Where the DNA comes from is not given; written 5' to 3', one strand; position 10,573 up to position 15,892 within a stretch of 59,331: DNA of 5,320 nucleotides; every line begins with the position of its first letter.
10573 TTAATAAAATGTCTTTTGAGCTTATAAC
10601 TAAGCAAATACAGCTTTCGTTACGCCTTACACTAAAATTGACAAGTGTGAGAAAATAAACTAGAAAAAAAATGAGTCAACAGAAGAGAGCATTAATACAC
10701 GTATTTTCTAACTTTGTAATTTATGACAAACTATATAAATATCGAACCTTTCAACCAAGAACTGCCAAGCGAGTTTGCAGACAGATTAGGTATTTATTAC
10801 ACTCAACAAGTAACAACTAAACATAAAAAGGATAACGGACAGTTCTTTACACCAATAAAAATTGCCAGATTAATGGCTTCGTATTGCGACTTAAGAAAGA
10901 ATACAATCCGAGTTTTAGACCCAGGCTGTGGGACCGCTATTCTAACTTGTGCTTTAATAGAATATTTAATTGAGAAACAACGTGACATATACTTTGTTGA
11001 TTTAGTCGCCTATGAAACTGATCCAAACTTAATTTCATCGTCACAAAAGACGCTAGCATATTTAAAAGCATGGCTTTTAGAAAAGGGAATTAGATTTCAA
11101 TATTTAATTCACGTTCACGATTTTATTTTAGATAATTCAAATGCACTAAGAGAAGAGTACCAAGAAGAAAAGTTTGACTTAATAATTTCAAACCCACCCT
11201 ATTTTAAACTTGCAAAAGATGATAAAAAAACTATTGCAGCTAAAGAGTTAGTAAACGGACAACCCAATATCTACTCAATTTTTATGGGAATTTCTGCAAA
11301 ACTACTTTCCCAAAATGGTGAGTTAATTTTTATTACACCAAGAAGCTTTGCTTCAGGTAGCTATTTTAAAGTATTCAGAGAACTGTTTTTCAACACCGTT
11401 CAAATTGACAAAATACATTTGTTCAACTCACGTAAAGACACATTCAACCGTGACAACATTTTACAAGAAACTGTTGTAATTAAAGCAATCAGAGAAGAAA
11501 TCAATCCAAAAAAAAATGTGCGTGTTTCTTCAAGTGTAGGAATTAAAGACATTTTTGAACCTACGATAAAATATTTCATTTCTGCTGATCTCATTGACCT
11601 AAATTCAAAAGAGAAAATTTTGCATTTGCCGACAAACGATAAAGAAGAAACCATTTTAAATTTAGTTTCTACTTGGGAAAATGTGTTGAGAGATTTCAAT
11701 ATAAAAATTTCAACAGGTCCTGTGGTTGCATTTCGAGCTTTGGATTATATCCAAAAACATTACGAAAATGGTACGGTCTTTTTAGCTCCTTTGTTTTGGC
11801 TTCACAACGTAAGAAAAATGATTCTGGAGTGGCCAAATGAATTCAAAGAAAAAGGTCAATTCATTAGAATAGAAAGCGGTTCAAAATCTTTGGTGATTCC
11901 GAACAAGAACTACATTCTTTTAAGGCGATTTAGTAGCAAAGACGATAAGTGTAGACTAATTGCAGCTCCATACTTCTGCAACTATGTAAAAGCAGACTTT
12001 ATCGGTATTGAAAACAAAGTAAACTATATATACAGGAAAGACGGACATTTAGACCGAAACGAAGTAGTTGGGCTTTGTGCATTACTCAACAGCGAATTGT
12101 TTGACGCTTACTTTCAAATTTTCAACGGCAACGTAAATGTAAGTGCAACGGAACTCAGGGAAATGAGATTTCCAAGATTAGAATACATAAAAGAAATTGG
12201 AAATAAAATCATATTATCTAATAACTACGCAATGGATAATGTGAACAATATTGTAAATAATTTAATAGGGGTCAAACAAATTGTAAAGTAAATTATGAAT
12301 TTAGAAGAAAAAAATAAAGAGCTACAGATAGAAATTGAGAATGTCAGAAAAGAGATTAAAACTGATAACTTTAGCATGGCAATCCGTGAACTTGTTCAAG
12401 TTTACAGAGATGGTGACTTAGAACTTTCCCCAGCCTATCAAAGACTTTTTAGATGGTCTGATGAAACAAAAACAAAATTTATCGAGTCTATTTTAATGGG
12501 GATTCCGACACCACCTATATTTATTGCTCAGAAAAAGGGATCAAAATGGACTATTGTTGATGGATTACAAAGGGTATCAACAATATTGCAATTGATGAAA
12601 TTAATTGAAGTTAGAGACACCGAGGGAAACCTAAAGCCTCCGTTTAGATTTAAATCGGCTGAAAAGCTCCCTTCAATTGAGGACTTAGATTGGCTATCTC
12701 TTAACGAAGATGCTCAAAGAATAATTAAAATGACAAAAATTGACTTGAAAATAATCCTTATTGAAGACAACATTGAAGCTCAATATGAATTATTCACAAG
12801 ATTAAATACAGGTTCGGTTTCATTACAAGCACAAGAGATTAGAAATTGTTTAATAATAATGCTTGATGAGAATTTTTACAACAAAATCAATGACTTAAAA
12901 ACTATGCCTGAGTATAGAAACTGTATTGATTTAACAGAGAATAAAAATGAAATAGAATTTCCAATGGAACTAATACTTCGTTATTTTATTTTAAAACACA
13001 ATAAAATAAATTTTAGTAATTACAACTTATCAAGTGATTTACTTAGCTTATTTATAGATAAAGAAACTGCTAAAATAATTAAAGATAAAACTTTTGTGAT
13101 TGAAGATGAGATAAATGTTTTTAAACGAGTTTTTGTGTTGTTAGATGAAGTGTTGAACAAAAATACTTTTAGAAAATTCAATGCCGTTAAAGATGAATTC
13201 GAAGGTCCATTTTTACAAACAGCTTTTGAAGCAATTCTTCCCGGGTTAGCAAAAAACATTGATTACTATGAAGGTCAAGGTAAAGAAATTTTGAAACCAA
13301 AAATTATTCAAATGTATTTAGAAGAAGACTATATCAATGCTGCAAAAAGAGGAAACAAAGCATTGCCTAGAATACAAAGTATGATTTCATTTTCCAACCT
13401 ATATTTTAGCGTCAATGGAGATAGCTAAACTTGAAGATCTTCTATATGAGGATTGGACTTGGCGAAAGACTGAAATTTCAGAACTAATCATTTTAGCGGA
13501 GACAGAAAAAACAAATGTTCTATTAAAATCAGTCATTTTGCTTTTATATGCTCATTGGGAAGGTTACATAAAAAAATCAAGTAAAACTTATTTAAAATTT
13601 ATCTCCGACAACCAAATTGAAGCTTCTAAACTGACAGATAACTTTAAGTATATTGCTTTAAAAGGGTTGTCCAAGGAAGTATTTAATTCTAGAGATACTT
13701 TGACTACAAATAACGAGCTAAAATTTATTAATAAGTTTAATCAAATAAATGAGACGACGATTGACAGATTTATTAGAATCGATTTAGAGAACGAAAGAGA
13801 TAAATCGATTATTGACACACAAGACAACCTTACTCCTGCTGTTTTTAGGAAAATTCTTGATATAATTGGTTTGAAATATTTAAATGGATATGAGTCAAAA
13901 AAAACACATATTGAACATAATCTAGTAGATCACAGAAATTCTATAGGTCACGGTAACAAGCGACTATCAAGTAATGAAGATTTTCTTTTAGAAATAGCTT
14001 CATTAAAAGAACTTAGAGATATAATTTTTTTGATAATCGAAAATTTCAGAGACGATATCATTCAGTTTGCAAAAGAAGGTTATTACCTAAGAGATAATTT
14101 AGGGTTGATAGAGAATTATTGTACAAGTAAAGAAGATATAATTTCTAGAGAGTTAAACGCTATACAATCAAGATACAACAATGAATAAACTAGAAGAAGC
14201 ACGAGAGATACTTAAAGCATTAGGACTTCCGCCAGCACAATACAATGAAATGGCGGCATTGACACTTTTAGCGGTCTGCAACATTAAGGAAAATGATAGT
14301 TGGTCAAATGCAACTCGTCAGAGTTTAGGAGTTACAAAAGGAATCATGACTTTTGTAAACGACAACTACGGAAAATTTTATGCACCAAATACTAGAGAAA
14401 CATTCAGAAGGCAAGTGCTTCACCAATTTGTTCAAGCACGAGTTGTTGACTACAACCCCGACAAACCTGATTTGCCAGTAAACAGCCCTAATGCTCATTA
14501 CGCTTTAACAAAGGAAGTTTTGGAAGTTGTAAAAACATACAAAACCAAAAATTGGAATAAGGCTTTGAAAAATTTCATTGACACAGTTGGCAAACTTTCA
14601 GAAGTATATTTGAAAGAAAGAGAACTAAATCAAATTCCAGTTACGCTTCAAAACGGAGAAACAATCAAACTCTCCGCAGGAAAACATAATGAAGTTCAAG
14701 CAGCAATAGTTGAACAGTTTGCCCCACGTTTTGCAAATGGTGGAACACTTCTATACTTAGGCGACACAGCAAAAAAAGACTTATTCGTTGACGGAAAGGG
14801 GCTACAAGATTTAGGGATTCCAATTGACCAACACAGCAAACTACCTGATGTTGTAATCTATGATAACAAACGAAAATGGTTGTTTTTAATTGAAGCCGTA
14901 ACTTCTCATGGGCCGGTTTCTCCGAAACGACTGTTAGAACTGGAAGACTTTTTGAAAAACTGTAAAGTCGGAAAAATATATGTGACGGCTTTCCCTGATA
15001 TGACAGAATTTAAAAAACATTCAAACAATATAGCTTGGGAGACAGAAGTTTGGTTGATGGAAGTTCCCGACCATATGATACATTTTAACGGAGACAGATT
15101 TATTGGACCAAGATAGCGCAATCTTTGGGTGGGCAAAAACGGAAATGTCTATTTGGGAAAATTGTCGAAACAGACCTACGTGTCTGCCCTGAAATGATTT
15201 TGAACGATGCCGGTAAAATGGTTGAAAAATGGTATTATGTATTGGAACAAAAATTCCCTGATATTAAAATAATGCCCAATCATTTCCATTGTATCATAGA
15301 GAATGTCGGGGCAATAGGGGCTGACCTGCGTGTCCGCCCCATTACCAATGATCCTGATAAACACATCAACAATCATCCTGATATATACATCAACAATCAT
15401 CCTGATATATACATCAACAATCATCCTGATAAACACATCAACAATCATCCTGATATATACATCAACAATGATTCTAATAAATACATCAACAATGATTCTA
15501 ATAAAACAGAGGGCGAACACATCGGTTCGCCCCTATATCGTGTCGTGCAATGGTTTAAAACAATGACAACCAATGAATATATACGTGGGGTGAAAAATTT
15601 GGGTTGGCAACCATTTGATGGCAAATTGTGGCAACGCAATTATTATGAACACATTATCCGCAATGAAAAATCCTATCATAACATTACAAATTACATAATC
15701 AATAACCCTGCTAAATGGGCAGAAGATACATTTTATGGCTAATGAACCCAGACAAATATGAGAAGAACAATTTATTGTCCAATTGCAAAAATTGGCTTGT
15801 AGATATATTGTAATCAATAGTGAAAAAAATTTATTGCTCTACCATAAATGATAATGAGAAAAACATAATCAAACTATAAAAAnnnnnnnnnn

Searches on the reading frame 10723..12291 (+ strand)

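Call 45: search_protein_families(library=pfam, proteins=[window:10723-12291:+], max_evalue=0.001)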
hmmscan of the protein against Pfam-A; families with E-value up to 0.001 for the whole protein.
window:10723-12291:+ (522 aa): 4 families
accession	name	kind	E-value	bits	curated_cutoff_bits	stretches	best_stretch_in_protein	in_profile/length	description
PF07669.17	Eco57I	-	1.9e-18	67.6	25.3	1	135-238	58-168/171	Eco57I restriction-modification methylase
PF02384.22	N6_Mtase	-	7e-12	45.7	20.4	1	28-165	15-140/311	N-6 DNA Methylase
PF05175.20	MTS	-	5e-06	26.7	23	1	58-210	30-145/170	Methyltransferase small domain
PF13847.12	Methyltransf_31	-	1.7e-05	24.9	27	1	61-207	4-113/145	Methyltransferase domain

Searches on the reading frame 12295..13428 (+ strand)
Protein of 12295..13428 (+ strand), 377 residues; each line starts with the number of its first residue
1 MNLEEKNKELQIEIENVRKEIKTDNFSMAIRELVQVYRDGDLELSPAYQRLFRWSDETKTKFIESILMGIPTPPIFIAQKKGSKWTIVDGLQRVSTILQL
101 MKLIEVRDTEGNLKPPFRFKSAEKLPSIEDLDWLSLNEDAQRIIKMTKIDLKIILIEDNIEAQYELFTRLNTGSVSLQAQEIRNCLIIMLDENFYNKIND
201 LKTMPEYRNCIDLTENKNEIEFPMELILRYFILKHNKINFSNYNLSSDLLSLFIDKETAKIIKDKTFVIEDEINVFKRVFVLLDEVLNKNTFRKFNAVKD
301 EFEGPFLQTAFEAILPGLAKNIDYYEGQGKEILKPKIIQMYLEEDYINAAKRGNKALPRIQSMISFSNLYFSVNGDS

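Call 45: search_protein_families(library=pfam, proteins=[window:12295-13428:+], max_evalue=0.001)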
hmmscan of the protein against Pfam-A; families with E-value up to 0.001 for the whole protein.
window:12295-13428:+ (377 aa): 1 family
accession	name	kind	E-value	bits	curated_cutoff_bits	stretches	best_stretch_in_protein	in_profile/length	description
PF03235.19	GmrSD_N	-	7.7e-23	82.1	33.2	1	31-187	2-198/199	GmrSD restriction endonuclease, N-terminal domain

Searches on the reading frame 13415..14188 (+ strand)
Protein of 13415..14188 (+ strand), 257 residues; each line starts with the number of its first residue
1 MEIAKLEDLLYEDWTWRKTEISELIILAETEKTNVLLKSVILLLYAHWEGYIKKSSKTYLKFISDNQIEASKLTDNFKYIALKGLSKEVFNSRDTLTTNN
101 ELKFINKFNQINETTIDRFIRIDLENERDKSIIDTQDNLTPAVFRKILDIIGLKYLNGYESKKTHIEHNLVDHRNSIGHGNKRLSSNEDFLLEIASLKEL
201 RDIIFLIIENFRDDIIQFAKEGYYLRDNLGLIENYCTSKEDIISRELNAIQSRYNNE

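Call 45: search_protein_families(library=pfam, proteins=[window:13415-14188:+], max_evalue=0.001)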
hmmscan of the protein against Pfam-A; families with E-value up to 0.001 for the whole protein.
window:13415-14188:+ (257 aa): 2 families
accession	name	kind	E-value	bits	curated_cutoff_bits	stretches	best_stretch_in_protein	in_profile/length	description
PF18737.6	HEPN_MAE_28990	-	2.2e-31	110.2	26.8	1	7-224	2-211/211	MAE_28990/MAE_18760-like HEPN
PF18735.6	HEPN_RiboL-PSP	-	9.8e-24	84.7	28.4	1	13-216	2-190/191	RiboL-PSP-HEPN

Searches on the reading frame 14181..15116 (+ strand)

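Call 45: search_protein_families(library=pfam, proteins=[window:14181-15116:+], max_evalue=0.001)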
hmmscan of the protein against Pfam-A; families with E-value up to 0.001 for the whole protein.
window:14181-15116:+ (311 aa): 2 families
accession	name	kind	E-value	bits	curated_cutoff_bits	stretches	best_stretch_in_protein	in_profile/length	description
PF06616.17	BsuBI_PstI_RE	-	4.1e-62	208.6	27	1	152-304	1-153/154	BsuBI/PstI restriction endonuclease domain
PF17728.7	BsuBI_PstI_RE_N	-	1.3e-53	181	27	1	1-140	1-139/140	BsuBI/PstI restriction endonuclease HTH domain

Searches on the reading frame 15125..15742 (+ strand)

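Call 45: search_protein_families(library=pfam, proteins=[window:15125-15742:+], max_evalue=0.001)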
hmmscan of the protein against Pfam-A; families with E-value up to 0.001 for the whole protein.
window:15125-15742:+ (205 aa): 1 family
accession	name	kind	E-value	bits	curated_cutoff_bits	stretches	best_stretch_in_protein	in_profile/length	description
PF01797.21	Y1_Tnp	-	5.5e-05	23.7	23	0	137-194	65-121/121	Transposase IS200 like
